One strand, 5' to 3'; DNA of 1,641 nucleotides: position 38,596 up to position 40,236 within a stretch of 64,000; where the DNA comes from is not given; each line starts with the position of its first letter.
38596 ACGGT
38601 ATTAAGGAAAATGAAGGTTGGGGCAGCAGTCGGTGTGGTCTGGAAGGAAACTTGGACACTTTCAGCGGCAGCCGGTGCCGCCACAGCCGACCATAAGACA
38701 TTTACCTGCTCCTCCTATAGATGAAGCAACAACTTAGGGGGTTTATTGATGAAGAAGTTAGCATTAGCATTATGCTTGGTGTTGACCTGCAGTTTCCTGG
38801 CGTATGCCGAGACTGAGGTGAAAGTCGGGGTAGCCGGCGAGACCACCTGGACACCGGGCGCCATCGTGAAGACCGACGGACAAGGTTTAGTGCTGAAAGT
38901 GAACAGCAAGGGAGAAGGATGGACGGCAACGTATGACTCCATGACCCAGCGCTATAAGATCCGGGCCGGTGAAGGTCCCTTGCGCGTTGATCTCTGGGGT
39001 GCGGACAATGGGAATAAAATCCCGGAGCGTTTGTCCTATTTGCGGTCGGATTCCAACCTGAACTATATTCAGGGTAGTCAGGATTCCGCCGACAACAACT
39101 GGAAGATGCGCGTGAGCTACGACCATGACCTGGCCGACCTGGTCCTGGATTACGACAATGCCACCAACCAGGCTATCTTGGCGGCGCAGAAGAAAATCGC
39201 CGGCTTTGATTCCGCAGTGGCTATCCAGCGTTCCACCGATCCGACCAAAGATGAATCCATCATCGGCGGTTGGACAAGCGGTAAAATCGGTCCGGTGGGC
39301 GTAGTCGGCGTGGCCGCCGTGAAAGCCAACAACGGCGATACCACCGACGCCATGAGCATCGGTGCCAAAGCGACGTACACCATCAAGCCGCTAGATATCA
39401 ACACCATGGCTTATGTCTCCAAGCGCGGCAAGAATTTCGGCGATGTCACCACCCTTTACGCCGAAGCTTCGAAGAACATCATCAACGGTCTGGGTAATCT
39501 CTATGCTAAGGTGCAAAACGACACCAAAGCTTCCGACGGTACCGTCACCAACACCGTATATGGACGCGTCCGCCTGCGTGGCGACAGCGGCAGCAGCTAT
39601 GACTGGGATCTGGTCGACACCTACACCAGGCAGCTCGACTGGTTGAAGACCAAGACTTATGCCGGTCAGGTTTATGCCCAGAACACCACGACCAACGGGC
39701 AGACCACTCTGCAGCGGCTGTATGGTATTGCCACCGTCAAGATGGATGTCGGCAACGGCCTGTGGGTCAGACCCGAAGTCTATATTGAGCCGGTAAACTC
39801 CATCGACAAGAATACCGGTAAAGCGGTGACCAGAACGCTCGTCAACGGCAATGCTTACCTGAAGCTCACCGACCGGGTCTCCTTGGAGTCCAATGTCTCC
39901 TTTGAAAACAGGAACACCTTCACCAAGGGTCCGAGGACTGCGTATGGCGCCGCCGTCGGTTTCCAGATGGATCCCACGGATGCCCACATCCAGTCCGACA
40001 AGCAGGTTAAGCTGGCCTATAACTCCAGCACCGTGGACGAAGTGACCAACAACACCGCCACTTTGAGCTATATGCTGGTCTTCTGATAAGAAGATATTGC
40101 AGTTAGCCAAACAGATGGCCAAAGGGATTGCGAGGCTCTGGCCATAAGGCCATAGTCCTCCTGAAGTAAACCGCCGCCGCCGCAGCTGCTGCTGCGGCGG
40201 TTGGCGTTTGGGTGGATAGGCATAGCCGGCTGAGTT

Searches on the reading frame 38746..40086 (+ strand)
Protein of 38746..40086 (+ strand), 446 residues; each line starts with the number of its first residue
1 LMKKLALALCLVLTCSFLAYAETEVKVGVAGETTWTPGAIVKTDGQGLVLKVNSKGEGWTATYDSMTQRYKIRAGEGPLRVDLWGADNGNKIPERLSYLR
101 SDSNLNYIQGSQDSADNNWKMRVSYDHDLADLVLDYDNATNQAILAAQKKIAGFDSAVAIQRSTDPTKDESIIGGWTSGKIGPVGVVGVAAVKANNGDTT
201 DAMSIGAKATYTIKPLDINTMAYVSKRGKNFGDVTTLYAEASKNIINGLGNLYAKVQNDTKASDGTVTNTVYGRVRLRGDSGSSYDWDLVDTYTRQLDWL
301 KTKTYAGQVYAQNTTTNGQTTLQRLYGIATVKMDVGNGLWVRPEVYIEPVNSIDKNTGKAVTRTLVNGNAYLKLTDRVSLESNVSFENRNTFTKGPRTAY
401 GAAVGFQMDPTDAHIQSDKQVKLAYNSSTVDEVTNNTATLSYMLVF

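Call 4: search_protein_families(library=pfam, proteins=[window:38746-40086:+], max_evalue=1)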
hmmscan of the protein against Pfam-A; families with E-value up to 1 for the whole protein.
window:38746-40086:+ (446 aa): 0 families

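Call 8: search_protein_families(library=ncbifam, proteins=[window:38746-40086:+], max_evalue=0.01)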
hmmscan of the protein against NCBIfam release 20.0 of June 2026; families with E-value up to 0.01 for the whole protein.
window:38746-40086:+ (446 aa): 0 families

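Call 71: predict_structure(alignment_id=A6)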
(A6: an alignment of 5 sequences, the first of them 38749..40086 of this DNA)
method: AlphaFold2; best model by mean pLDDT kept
length: 445 residues; sequences in the alignment: 5
mean_pLDDT: 52.8   pTM: 0.48
mean pLDDT of the five models: 52.8, 52.2, 35.5, 34.1, 32.8
residues with pLDDT >= 90: 0; 70-90: 73; 50-70: 166; < 50: 206
segments of 3 or more residues with pLDDT < 50: 1-70, 77-81, 83-115, 279-299, 335-338, 340-349, 363-370, 390-394, 398-426, 432-445
pLDDT, mean of each block of 10 residues (from residue 1): 31 29 26 26 34 41 44 47 44 30 31 47 59 64 70 69 64 64 61 61 57 73 67 76 68 83 84 61 35 39 66 81 67 53 48 60 46 54 58 47 38 38 48 45 34
secondary structure, 60 per line:
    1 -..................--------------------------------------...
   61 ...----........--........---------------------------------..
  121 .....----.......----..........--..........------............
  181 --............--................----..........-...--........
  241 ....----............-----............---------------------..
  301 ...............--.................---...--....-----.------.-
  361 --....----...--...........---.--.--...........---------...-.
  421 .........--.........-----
elements in order: H2-19 E58-63 E68-75 E78-85 E119-125 E130-136 E141-150 E153-162 E169-180 E183-194 E197-212 E217-226 E233-244 E249-260 E266-277 E299-315 E318-334 E338-340 E343-346 E363-366 E371-373 E376-386 E396-406 E420-429 E432-440

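Call 73: fold_search(model_id=the predicted structure, library=pdb)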
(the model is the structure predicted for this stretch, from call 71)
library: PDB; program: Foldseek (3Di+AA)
matches with E <= 10: 501; with E <= 0.001: 0
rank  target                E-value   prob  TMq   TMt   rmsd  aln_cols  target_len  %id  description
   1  2hdf                  3.3e-03  0.92  0.21  0.17  25.9       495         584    8  Crystal structure of the Colicin I receptor Cir from E.coli (released 2007-05-08)
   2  9a36_MODEL_1_A        6.0e-03  0.57  0.15  0.11  28.5       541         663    9  Model of E. coli CirA by in-cell photo-crosslinking MS and deep learning (released 2023-02-24)
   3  2qtk_A                6.3e-03  1.00  0.28  0.32  13.5       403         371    9  Crystal Structure of the outer membrane protein opdK from Pseudomonas aeruginosa (released 2008-06-24)
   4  4y25                  8.3e-03  1.00  0.28  0.40  13.2       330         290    6  Bacterial polysaccharide outer membrane secretin (released 2016-03-16)
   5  9h80_M                8.3e-03  1.00  0.26  0.29  16.3       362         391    7  Structure of the outer membrane exopolysaccharide transporter PelBC (released 2025-06-11)
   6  6g73_B                1.0e-02  1.00  0.24  0.35  18.7       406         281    8  The dynamic nature of the VDAC1 channels in bilayers: human VDAC1 at 3.3 Angstrom resolution (released 2019-04-24)
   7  9fw9_D                1.1e-02  0.92  0.25  0.18  20.0       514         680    9  Cryo-EM structure of the type 1 pilus assembly platform as part of the FimA-bound chaperone-usher pilus complex (FimDH (released 2025-06-04)
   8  9rpr_A                1.1e-02  0.90  0.22  0.15  24.1       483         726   10  Cryo-EM structure of LptDEM complex containing Shigella flexneri LptE and endogenous E. coli LptD and LptM (released 2025-12-10)
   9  2hdi_A                1.1e-02  0.89  0.22  0.17  28.0       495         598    9  Crystal structure of the Colicin I receptor Cir from E.coli in complex with receptor binding domain of Colicin Ia. (released 2007-05-08)
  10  2fgq                  1.2e-02  1.00  0.27  0.35  15.5       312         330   12  High resolution X-ray structure of Omp32 in complex with malate (released 2006-01-31)
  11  3ohn_A                1.2e-02  0.97  0.29  0.28  20.0       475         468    8  Crystal structure of the FimD translocation domain (released 2011-06-01)
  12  4fms_B                1.6e-02  0.99  0.27  0.32  16.7       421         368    8  Crystal structure of Pseudomonas aeruginosa OccK2 (OpdF) in complex with glucuronate (released 2013-03-13)
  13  7nie_C                1.7e-02  1.00  0.24  0.34  18.0       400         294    9  putative glycerol kinase-like proteins anchored on an array of voltage dependent anion channels in the outer mitochond (released 2021-10-13)
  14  4frx_B                1.7e-02  0.99  0.28  0.30  17.0       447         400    9  Crystal Structure of Pseudomonas aeruginosa OccK8 (OprE) (released 2013-07-24)
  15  8ae1_A                1.7e-02  1.00  0.41  0.22  13.3       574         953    8  Structure of trimeric SlpA outer membrane protein (released 2022-11-30)
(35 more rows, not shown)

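Call 87: search_protein_families(library=phrogs, proteins=[window:38749-40086:+], max_evalue=0.01)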
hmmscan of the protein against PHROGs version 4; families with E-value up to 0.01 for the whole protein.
window:38749-40086:+ (445 aa): 0 families

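Call 88: search_protein_families(library=padloc, proteins=[window:38749-40086:+], max_evalue=0.01)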
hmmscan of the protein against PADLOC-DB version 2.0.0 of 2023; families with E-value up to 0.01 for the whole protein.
window:38749-40086:+ (445 aa): 0 families
